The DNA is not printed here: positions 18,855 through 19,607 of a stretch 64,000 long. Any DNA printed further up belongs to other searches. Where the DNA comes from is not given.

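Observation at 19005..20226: Adjacent phage-encoded Thg1-like 3'-5' polymerase and TrmL-like SPOUT 2'-O-methyltransferase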

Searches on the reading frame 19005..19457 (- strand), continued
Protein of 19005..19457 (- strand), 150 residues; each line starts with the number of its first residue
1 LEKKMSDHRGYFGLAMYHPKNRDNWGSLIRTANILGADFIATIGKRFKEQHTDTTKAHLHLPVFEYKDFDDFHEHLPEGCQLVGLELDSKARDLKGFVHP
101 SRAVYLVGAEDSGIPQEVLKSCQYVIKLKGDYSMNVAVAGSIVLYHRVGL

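Call 20: find_encoding_contigs(protein=P0037, flank=6000, max_places=2)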
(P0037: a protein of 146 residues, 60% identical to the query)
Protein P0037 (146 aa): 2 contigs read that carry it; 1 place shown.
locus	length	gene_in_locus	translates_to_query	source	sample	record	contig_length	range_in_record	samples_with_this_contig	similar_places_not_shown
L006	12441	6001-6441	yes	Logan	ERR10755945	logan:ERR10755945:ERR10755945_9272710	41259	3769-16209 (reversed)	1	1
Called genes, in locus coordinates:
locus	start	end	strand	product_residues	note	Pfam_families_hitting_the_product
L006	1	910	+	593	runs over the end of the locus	PF00899:ThiF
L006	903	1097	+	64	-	-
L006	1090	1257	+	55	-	-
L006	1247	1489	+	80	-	-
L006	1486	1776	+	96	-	-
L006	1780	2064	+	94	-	-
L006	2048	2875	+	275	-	-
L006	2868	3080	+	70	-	-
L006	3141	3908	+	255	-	-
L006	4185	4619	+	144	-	-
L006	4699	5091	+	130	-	-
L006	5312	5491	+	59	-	-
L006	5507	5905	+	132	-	PF04026:SpoVG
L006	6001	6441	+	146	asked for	PF00588:SpoU_methylase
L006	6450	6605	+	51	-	-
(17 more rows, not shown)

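Call 22: find_related_loci(query=A1, collection=viral_contigs, flank=10000)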
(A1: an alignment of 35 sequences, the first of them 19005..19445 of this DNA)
Query A1 (146 aa) in viral_contigs; peptide patterns used: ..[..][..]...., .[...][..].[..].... (x = any residue, [..] = any of these).
285 stretches matched a pattern; 193 encode a relative of the query (tblastn E <= 1e-3); the best 80 are kept; 80 distinct loci.
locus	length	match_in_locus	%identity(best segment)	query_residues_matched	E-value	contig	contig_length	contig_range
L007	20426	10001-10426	65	5-146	5e-67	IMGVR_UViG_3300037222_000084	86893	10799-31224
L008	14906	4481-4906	59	5-146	1e-55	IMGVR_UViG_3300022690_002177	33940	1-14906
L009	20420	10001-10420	54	5-144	7e-53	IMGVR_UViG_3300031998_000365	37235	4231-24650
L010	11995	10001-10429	54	3-145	1e-52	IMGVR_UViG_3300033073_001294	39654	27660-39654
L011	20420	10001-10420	56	5-144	1e-52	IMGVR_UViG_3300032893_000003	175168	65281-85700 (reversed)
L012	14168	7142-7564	56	4-144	1e-52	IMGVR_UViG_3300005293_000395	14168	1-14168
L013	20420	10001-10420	55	5-144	5e-52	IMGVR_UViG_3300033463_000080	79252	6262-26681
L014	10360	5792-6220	52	1-143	4e-51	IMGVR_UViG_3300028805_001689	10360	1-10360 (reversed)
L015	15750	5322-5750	52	1-143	4e-51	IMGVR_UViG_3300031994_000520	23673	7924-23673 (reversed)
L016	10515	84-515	53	1-144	4e-51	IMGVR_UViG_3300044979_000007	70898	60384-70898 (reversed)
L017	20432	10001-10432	56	1-144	6e-51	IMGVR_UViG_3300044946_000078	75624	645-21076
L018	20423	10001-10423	54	3-143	6e-51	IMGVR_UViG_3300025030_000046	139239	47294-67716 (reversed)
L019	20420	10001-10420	54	5-144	2e-50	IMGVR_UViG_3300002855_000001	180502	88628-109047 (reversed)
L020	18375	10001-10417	56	6-144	2e-50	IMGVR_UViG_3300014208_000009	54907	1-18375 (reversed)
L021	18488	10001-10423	52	5-145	7e-50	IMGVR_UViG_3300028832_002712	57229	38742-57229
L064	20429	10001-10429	45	1-143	6e-45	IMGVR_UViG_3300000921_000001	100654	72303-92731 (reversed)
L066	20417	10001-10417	47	5-143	7e-45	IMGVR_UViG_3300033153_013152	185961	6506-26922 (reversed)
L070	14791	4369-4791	48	5-143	1e-44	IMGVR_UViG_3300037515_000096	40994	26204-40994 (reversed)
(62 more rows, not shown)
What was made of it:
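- Tried and rejected: The alignment-based scan worked (call 22).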

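Call 42: predict_structure(alignment_id=A1)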
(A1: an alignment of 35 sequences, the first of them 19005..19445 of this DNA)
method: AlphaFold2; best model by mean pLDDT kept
length: 146 residues; sequences in the alignment: 35
mean_pLDDT: 87.3   pTM: 0.84
mean pLDDT of the five models: 87.3, 85.2, 84.8, 84.0, 76.0
residues with pLDDT >= 90: 87; 70-90: 43; 50-70: 13; < 50: 3
segments of 3 or more residues with pLDDT < 50: 1-3
pLDDT, mean of each block of 10 residues (from residue 1): 72 84 86 93 68 72 96 94 94 95 91 97 88 90 91
secondary structure, 60 per line:
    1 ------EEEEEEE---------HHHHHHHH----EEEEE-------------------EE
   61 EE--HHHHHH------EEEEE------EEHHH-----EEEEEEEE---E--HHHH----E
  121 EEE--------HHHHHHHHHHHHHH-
elements in order: E7-13 H23-30 E35-39 E59-62 H65-70 E77-81 E98-105 H112-115 E120-123 H132-145

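Call 45: fold_search(model_id=the predicted structure, library=pdb)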
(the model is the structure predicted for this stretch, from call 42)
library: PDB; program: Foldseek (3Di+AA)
matches with E <= 10: 796; with E <= 0.001: 134
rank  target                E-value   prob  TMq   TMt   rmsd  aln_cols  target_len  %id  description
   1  2ha8_A                7.4e-10  1.00  0.74  0.68   3.6       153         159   23  Methyltransferase Domain of Human TAR (HIV-1) RNA binding protein 1 (released 2006-07-11)
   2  2ha8_B                1.1e-09  1.00  0.72  0.69   3.7       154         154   21  Methyltransferase Domain of Human TAR (HIV-1) RNA binding protein 1 (released 2006-07-11)
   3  5l0z_B                3.2e-09  1.00  0.76  0.45   3.3       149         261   23  Crystal Structure of AdoMet bound rRNA methyltransferase from Sinorhizobium meliloti (released 2017-08-02)
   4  1x7o_A                3.8e-09  1.00  0.75  0.44   3.9       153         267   22  Crystal structure of the SpoU Methyltransferase AviRb from Streptomyces viridochromogenes (released 2005-01-25)
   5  5kzk_A                4.0e-09  1.00  0.79  0.46   3.2       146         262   24  Crystal Structure of rRNA methyltransferase from Sinorhizobium meliloti (released 2017-08-02)
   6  5co4_A                4.0e-09  1.00  0.77  0.74   3.5       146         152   27  Structural insights into the 2-OH methylation of C/U34 on tRNA (released 2016-07-20)
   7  1x7o_B                5.8e-09  1.00  0.74  0.44   3.9       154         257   22  Crystal structure of the SpoU Methyltransferase AviRb from Streptomyces viridochromogenes (released 2005-01-25)
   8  7qiu_A                7.0e-09  1.00  0.76  0.47   3.3       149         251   24  YsgA 23s RNA methyltransferase from Bacillus subtilis (released 2022-12-28)
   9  1gz0_F                1.0e-08  1.00  0.79  0.48   3.1       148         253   20  23S RIBOSOMAL RNA G2251 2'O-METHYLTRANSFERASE RLMB (released 2002-10-17)
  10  1v2x                  1.0e-08  1.00  0.78  0.61   3.3       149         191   19  TrmH (released 2004-05-04)
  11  1x7p_A                1.1e-08  1.00  0.80  0.46   3.3       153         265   21  Crystal structure of the SpoU Methyltransferase AviRb from Streptomyces viridochromogenes in complex with the cofactor (released 2005-01-25)
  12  5co4_B                1.1e-08  1.00  0.75  0.69   3.7       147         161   24  Structural insights into the 2-OH methylation of C/U34 on tRNA (released 2016-07-20)
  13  1gz0_B                1.4e-08  1.00  0.76  0.48   3.5       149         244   20  23S RIBOSOMAL RNA G2251 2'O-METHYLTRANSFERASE RLMB (released 2002-10-17)
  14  1gz0_E                2.2e-08  1.00  0.77  0.69   3.5       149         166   21  23S RIBOSOMAL RNA G2251 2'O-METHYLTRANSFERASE RLMB (released 2002-10-17)
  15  1zjr                  3.4e-08  1.00  0.79  0.60   2.9       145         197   21  Crystal Structure of A. aeolicus TrmH/SpoU tRNA modifying enzyme (released 2005-08-09)
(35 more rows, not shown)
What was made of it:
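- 19005..19445 (-): SPOUT-domain-only SpoU-class RNA methyltransferase of 146 aa. Conserved N20/R26 (motif 1), E106 (motif 2) and S129/N131 (motif 3). The target is unknown. AlphaFold2 model pLDDT 87 and Foldseek hits to SpoU enzymes (calls 42, 45).
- On SpoU-class SPOUT methyltransferases (PF00588): Foldseek TM 0.72-0.80 to TARBP1, TrmH, TrmL and RlmB (calls 42, 45).
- Checked: An AlphaFold2 model (pLDDT 87, pTM 0.84) matches SpoU-class structures at TM 0.72-0.80 (calls 42, 45).
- rRNA methyltransferases (5l0z, AviRb, YsgA, RlmB, RlmR) are among the top fold matches (call 45).
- Tried and rejected: TARBP1, rRNA methyltransferases, TrmL and TrmH all score alike (call 45).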

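Call 46: find_related_loci(query=A1, collection=genome_contigs, flank=8000)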
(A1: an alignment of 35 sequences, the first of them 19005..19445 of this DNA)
Query A1 (146 aa) in genome_contigs; peptide patterns used: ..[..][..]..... (x = any residue, [..] = any of these).
600 stretches matched a pattern (row limit reached: there are more); 555 encode a relative of the query (tblastn E <= 1e-3); the best 80 are kept; 80 distinct loci.
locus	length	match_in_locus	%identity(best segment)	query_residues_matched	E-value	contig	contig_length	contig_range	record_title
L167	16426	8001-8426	53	5-146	7e-50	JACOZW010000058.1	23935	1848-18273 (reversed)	MAG: Candidatus Yanofskybacteria bacterium isolate NC_groundwater_215_Ag_S-0.1um_42_10 S4_GD2017_2_S1_scaffold_2725, who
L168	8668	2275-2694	52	5-144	6e-50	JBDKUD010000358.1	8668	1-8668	MAG: Syntrophomonas sp. isolate 7_bin.41_R1 c_000000602696, whole genome shotgun sequence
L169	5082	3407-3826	53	5-144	2e-49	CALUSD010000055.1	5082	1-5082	MAG: uncultured Bacteroidales bacterium isolate E20__bin295 genome assembly, contig: E20__k127_7899416, whole genome sho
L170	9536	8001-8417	55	6-144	2e-48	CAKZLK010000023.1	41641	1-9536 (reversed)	MAG TPA_asm: uncultured Aequorivita sp. isolate ERR2094169_bin.76_CONCOCT_v1.1_MAG genome assembly, contig: ERZ650157.61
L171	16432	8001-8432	51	1-144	3e-48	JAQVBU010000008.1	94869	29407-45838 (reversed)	MAG: Alphaproteobacteria bacterium isolate STD2_72 NODE_703_length_94869_cov_9.775918_Sandtown_D2, whole genome shotgun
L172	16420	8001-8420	51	5-144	1e-47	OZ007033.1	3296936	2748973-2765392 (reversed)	MAG: uncultured Bacteroidales bacterium isolate metabat2_pooled_hifiasm.1162 MAG genome assembly, chromosome: 1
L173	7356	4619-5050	52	1-145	6e-48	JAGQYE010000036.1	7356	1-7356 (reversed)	MAG: Bacteroidetes bacterium isolate HKST-UBA57 k127_701907, whole genome shotgun sequence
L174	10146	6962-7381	52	5-145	1e-47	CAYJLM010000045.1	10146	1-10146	MAG TPA_asm: uncultured Gammaproteobacteria bacterium isolate ERP124720_co1_154 genome assembly, contig: NODE_7672_lengt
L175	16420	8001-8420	52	5-144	9e-48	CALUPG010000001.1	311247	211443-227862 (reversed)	MAG: uncultured Bacteroidales bacterium isolate BRZ_SA__bin115 genome assembly, contig: BRZ_SA__NODE_8_length_311247_cov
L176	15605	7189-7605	50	5-143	1e-47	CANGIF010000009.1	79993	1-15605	MAG: Flavobacteriaceae bacterium isolate Jr-25may17-169 genome assembly, contig: Jr-25may17-C233, whole genome shotgun s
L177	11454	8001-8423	52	5-145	8e-47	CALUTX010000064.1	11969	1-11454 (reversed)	MAG: uncultured Parabacteroides sp. isolate BRZ_M__bin56 genome assembly, contig: BRZ_M__NODE_10898_length_11969_cov_4.4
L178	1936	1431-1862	49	1-144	6e-47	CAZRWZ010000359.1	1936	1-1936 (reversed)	MAG TPA_asm: uncultured Bacteroidaceae bacterium isolate binchicken_co67_107 genome assembly, contig: NODE_102237_length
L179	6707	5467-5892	50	4-145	1e-45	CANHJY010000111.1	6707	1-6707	MAG: Flavobacteriales bacterium isolate RE-23may17-957 genome assembly, contig: RE-23may17-C68396, whole genome shotgun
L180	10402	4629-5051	50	2-143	7e-46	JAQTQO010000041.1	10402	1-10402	MAG: Patescibacteria group bacterium isolate STB_141 NODE_16777_length_10402_cov_2.539173_Sandtown_B, whole genome shotg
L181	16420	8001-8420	51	4-143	6e-45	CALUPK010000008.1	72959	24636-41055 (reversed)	MAG: uncultured Bacteroidales bacterium isolate BRZ_BC__bin25 genome assembly, contig: BRZ_BC__NODE_404_length_72959_cov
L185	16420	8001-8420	50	4-143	1e-44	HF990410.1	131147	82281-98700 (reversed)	Alistipes sp. CAG:831 genomic scaffold, scf234, whole genome shotgun sequence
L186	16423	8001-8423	48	4-144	2e-44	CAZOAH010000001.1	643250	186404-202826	MAG TPA_asm: uncultured Akkermansia sp. isolate SRP319275_co3_213 genome assembly, contig: NODE_2_length_643250_cov_27.6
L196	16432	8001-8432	48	2-145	4e-43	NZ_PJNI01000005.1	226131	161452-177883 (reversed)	Brumimicrobium salinarum strain LHR20 contig5, whole genome shotgun sequence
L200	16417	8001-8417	50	6-144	2e-43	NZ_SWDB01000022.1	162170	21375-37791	Thalassotalea mangrovi strain ZS-4 Scaffold10_1, whole genome shotgun sequence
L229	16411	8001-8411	48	7-143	3e-42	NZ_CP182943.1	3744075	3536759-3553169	Flavobacterium faecale strain WV33 chromosome, complete genome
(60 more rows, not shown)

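Call 48: search_solved_structures(query=A1, max_evalue=0.001, show_alignments=2)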
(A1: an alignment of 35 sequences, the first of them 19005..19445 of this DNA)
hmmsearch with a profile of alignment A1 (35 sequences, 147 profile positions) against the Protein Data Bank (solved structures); distinct sequences matched with E-value up to 0.001: 14.
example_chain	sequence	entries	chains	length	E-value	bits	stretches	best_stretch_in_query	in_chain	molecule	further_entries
2ha8_A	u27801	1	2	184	1.1e-14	57.6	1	16-144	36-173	TAR (HIV-1) RNA loop binding protein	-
7edc_A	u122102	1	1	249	5.8e-12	48.8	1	9-144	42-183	tRNA (guanosine(18)-2'-O)-methyltransferase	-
1zjr_A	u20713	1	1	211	3.4e-10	43.1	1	13-144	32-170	tRNA (Guanosine-2'-O-)-methyltransferase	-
5kzk_A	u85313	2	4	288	8.1e-09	38.6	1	9-142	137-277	Probable RNA methyltransferase, TrmH family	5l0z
1gz0_A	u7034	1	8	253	1.4e-06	31.3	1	16-145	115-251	HYPOTHETICAL TRNA/RRNA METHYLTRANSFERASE YJFH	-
4pzk_A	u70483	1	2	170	1.6e-06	31.2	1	9-145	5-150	tRNA (cytidine(34)-2'-O)-methyltransferase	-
3l8u_A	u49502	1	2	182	2.6e-06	30.5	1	9-144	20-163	Putative rRNA methylase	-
1x7o_A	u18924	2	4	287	3.3e-06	30.1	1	5-145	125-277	rRNA methyltransferase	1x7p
4x3l_A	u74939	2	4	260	3.6e-06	30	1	16-144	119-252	RNA 2'-O ribose methyltransferase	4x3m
7qiu_A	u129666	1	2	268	4.3e-06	29.8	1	17-141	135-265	rRNA methylase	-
9h1k_A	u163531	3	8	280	4.5e-06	29.7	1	16-144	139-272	23S rRNA methyltransferase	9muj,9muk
1v2x_A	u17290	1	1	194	9e-06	28.7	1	15-144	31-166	tRNA (Gm18) methyltransferase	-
5co4_B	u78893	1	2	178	1.3e-05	28.2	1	9-143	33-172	Putative tRNA (cytidine(34)-2'-O)-methyltransferase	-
7e3t_A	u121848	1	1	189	1.8e-05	27.7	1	8-141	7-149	Putative tRNA (cytidine(34)-2'-O)-methyltransferase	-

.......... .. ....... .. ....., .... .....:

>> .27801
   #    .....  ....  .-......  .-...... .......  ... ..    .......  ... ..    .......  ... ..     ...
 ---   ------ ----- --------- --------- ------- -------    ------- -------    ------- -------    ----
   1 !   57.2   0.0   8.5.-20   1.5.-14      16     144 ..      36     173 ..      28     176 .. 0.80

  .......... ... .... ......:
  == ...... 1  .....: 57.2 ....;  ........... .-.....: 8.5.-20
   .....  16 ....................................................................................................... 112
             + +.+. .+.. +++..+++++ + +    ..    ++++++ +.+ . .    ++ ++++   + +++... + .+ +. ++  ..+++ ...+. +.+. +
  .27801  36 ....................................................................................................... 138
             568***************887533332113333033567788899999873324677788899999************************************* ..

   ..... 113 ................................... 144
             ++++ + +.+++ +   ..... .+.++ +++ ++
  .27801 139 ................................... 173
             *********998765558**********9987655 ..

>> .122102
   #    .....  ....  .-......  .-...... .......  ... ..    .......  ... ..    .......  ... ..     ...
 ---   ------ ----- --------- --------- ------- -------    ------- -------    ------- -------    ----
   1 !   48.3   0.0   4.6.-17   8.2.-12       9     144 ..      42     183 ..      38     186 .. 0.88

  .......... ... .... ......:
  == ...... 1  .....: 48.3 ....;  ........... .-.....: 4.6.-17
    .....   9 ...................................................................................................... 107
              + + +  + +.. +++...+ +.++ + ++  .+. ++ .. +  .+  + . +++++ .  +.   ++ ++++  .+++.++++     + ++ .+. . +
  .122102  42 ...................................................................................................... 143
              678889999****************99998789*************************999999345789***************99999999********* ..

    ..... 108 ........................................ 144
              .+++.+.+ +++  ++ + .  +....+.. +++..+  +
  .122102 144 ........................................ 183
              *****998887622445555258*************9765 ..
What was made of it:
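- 19005..19445 (-): Profile against PDB (call 48).
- On TrmH (tRNA Gm18 methyltransferase, NF008295): It is nevertheless the closest characterised group by profile (call 48).
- The profile search ranks the tRNA Gm18 enzymes first (call 48).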
